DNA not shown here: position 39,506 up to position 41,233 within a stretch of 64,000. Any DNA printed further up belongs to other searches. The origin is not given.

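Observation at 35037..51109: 15-gene sigma-54-dependent operon: Liv-type importer with embedded acyl-CoA synthetase, PaaK-type ligase, DUF35/thiolase, GlcD/HdrD-like redox pair, crotonase, two Cys-motif DUF proteins and an AbfD-like dehydratase (substrate unknown)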

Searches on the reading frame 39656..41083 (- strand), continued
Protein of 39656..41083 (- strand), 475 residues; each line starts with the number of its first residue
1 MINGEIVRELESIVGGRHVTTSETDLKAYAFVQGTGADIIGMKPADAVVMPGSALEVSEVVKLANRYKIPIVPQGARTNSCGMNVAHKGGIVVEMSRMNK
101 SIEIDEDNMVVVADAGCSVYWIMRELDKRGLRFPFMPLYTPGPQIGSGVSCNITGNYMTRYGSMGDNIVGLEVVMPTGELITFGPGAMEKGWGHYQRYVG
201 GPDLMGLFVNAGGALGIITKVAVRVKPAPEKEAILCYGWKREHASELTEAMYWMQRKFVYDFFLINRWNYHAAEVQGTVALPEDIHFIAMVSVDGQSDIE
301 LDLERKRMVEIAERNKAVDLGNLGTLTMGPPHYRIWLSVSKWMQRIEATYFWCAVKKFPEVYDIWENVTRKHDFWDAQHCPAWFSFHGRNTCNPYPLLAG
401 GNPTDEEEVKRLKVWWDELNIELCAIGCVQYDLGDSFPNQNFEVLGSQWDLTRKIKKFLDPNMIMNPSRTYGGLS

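Call 31: find_encoding_contigs(protein=P0038, flank=10000, max_places=1)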
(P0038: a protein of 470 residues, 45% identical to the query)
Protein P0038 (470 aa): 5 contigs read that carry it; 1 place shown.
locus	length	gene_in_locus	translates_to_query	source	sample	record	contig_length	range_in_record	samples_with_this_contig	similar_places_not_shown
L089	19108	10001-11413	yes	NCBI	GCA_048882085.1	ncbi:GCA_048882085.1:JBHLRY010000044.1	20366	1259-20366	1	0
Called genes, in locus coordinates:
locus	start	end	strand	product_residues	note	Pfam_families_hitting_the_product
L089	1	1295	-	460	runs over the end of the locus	PF00202:Aminotran_3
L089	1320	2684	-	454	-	PF01979:Amidohydro_1, PF07969:Amidohydro_3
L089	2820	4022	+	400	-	PF01180:DHO_dh, PF12837:Fer4_6 (faint), PF12797:Fer4_2 (faint), PF12838:Fer4_7 (weak), PF13237:Fer4_10, PF14697:Fer4_21, PF00037:Fer4 (weak)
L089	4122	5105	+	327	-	PF02729:OTCace_N, PF00185:OTCace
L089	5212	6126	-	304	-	PF02653:BPD_transp_2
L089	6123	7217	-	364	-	PF02653:BPD_transp_2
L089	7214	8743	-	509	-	PF00005:ABC_tran, PF13304:AAA_21 (faint), PF00005:ABC_tran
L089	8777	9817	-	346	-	PF02608:Bmp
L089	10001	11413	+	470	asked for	PF01565:FAD_binding_4, PF02913:FAD-oxidase_C (faint)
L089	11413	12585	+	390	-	PF13183:Fer4_8, PF02754:CCG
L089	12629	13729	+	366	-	PF00155:Aminotran_1_2, PF00266:Aminotran_5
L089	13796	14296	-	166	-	PF13404:HTH_AsnC-type, PF13412:HTH_24, PF01037:AsnC_trans_reg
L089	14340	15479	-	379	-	PF01321:Creatinase_N, PF00557:Peptidase_M24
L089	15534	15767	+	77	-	-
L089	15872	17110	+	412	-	PF13229:Beta_helix (weak), PF05048:NosD, PF13229:Beta_helix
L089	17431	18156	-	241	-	PF01841:Transglut_core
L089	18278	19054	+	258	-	PF01399:PCI (faint), PF01022:HTH_5 (weak), PF12840:HTH_20 (faint)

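Call 34: search_solved_structures(query=window:39656-41083:-, max_evalue=0.00001)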
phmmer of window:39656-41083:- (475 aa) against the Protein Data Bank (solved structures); distinct sequences matched with E-value up to 0.00001: 52.
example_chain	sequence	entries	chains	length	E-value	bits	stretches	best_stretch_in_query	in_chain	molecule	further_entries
8jdc_A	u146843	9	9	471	3.4e-30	108.3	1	5-233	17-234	Probable D-lactate dehydrogenase, mitochondrial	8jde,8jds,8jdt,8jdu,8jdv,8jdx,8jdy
8jdb_A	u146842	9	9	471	3.4e-30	108.2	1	5-233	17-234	Probable D-lactate dehydrogenase, mitochondrial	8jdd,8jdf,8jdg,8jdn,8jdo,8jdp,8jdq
3pm9_A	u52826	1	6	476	3.5e-24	88.4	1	3-231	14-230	Putative oxidoreductase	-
9qgz_A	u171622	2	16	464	7.7e-22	80.7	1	6-228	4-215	Glycolate oxidase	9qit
9h40_A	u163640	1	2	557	5.7e-20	74.5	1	11-231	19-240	p-cresol methylhydroxylase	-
8s7p_A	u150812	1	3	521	2.2e-18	69.3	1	42-230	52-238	Oxidoreductase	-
8s7q_A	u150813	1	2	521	6.2e-18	67.8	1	42-230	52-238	Oxidoreductase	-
8s7w_A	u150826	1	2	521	7e-18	67.6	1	42-230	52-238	Oxidoreductase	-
8s7n_A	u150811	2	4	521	7.6e-18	67.5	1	42-230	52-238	Oxidoreductase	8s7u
8s7r_A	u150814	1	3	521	8.9e-18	67.3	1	42-230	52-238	Oxidoreductase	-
8s7t_A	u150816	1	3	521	1.2e-17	66.9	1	42-230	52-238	Oxidoreductase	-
8s7s_A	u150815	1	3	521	1.6e-17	66.4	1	42-230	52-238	Oxidoreductase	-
7qh2_C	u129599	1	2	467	7.5e-17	64.2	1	48-233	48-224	Lactate dehydrogenase (NAD(+),ferredoxin) subunit LctD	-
6lpn_A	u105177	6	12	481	6.4e-16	61.1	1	48-232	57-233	D-2-hydroxyglutarate dehydrogenase, mitochondrial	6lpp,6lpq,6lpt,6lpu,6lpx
9ffk_A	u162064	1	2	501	1.3e-15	60.2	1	43-230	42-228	FAD-binding oxidoreductase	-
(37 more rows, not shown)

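Call 35: list_cluster_members(proteins=[window:39656-41083:-, window:38472-39659:-, window:36566-36994:-, window:42904-44211:-, window:47703-49523:-, window:42475-42885:-, window:51787-54630:+, window:19502-22060:-])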
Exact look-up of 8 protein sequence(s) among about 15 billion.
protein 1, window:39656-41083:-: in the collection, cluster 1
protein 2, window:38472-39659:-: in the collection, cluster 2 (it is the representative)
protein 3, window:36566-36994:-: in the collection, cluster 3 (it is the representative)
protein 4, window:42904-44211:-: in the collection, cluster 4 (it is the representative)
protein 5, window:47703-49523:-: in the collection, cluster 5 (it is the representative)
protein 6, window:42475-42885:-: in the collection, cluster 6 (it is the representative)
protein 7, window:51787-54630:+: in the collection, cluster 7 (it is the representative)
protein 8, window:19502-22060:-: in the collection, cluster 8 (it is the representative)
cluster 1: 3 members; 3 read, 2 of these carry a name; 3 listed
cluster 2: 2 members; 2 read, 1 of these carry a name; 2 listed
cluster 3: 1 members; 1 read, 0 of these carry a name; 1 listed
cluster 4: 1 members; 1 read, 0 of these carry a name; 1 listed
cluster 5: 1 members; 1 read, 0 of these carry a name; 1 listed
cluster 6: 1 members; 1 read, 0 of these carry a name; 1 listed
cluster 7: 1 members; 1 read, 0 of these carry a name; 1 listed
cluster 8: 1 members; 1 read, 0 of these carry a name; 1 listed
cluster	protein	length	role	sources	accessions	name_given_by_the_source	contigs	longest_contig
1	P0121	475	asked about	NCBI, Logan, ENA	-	-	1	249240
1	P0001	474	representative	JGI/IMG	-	glycolate oxidase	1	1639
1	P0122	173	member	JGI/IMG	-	hypothetical protein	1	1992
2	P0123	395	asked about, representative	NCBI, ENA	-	-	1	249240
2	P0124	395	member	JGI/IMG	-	heterodisulfide reductase subunit D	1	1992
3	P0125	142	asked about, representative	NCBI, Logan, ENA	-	-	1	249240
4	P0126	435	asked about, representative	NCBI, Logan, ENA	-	-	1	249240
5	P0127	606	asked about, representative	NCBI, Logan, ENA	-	-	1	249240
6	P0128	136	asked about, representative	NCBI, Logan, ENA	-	-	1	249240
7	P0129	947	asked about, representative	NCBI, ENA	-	-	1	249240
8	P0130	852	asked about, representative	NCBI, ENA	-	-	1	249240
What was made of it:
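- Only 64 kb of the 249-kb contig was available (call 35).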

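Call 38: search_protein_families(library=pfam, proteins=[L005:14280-15692:+, L087:13061-13849:+, L087:14950-15192:+], max_evalue=10)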
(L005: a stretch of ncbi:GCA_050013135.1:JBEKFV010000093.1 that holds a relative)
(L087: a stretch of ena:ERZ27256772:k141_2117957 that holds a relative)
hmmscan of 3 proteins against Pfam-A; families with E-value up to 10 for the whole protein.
L005:14280-15692:+ (470 aa): 6 families
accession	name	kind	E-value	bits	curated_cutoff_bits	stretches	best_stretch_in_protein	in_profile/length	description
PF01796.24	OB_ChsH2_C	-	2.1e-11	44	27.1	1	395-450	6-64/65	ChsH2, C-terminal OB-fold domain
PF12172.15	zf-ChsH2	-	1e-07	32.1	23.2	1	358-384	8-34/37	ChsH2, rubredoxin-like zinc ribbon domain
PF08541.16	ACP_syn_III_C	-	4.8e-06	27.1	26.6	1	210-289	2-81/90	3-Oxoacyl-[acyl-carrier-protein (ACP)] synthase III C terminal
PF08545.16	ACP_syn_III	-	3.6e-05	24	24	2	105-157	10-65/80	3-Oxoacyl-[acyl-carrier-protein (ACP)] synthase III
PF18912.6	DZR_2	-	0.019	15.2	27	1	358-384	4-30/56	Double zinc ribbon domain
PF11314.13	DUF3117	-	0.11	12.8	25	1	409-439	12-42/50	Protein of unknown function (DUF3117)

L087:13061-13849:+ (262 aa): 1 family
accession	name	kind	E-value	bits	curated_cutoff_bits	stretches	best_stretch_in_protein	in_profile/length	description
PF02596.20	DUF169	-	7.3e-46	157.1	27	1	13-222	2-208/209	Uncharacterised ArCR, COG2043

L087:14950-15192:+ (80 aa): 0 families

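Call 48: predict_structure(alignment_id=A1)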
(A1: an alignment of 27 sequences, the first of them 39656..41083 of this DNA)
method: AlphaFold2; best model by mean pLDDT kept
length: 475 residues; sequences in the alignment: 27
mean_pLDDT: 85.1   pTM: 0.86
mean pLDDT of the five models: 85.1, 84.9, 84.1, 83.3, 81.9
residues with pLDDT >= 90: 210; 70-90: 204; 50-70: 61; < 50: 0
segments of 3 or more residues with pLDDT < 50: none
pLDDT, mean of each block of 10 residues (from residue 1): 90 96 84 64 82 96 93 67 65 90 92 91 93 75 77 80 86 92 80 74 79 76 92 95 97 90 91 84 94 94 96 97 85 67 70 93 97 91 88 86 81 91 87 76 84 84 78 66
secondary structure, 60 per line:
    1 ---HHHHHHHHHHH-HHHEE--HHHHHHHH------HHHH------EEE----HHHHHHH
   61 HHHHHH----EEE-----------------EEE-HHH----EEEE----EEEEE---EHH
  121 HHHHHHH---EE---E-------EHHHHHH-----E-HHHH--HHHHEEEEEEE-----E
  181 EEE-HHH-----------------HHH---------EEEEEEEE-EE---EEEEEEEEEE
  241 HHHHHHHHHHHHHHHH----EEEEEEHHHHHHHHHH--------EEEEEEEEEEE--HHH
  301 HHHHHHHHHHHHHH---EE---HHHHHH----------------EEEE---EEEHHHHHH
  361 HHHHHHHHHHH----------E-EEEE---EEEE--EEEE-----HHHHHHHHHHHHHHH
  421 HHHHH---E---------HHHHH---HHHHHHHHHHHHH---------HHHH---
elements in order: H4-14 H23-30 H37-40 E47-49 H54-66 E71-73 E91-93 E102-105 E110-114 H119-127 H145-150 H158-161 H164-167 E168-174 E180-183 E217-224 E231-240 H241-256 E261-266 H267-276 E285-295 H298-314 H323-328 E345-348 E352-354 H355-371 E384-387 E391-394 E397-400 H406-425 H439-443 H447-459 H469-472
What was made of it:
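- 39656..41083 (-): FAD flavoprotein of a new clade with the D-lactate-dehydrogenase/VAO fold. Model pLDDT 85 (call 48).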

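Call 57: find_encoding_contigs(protein=P0042, flank=10000, max_places=1)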
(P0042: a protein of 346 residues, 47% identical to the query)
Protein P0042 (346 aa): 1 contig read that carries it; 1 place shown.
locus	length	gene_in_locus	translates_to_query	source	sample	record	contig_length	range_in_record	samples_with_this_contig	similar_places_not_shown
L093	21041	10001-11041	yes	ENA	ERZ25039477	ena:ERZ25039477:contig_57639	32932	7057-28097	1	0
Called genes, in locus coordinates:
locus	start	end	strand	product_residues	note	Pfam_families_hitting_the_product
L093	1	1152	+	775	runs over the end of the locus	PF00873:ACR_tran, PF03176:MMPL (weak)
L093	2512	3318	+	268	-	PF00795:CN_hydrolase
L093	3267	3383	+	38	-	-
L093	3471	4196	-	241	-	PF01841:Transglut_core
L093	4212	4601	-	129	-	PF01638:HxlR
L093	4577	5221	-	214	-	PF01638:HxlR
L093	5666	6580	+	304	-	PF00378:ECH_1, PF16113:ECH_2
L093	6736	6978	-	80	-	-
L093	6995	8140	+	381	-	PF00171:Aldedh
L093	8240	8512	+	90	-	PF00501:AMP-binding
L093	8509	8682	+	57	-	-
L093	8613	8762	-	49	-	-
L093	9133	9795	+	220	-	PF00501:AMP-binding, PF13193:AMP-binding_C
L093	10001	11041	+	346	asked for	PF01565:FAD_binding_4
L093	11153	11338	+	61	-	-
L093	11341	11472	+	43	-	-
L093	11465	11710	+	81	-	PF13183:Fer4_8 (weak)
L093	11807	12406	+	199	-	PF02754:CCG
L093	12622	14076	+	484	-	PF11794:HpaB_N, PF03241:HpaB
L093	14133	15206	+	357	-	PF00501:AMP-binding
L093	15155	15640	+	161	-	PF13193:AMP-binding_C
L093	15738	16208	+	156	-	PF00108:Thiolase_N, PF00109:ketoacyl-synt (faint)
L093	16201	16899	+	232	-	PF02803:Thiolase_C, PF22691:Thiolase_C_1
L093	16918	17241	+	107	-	PF01796:OB_ChsH2_C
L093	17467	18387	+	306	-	PF01144:CoA_trans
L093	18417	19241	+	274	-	PF01144:CoA_trans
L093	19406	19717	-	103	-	-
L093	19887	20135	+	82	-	-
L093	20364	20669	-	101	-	PF07238:PilZ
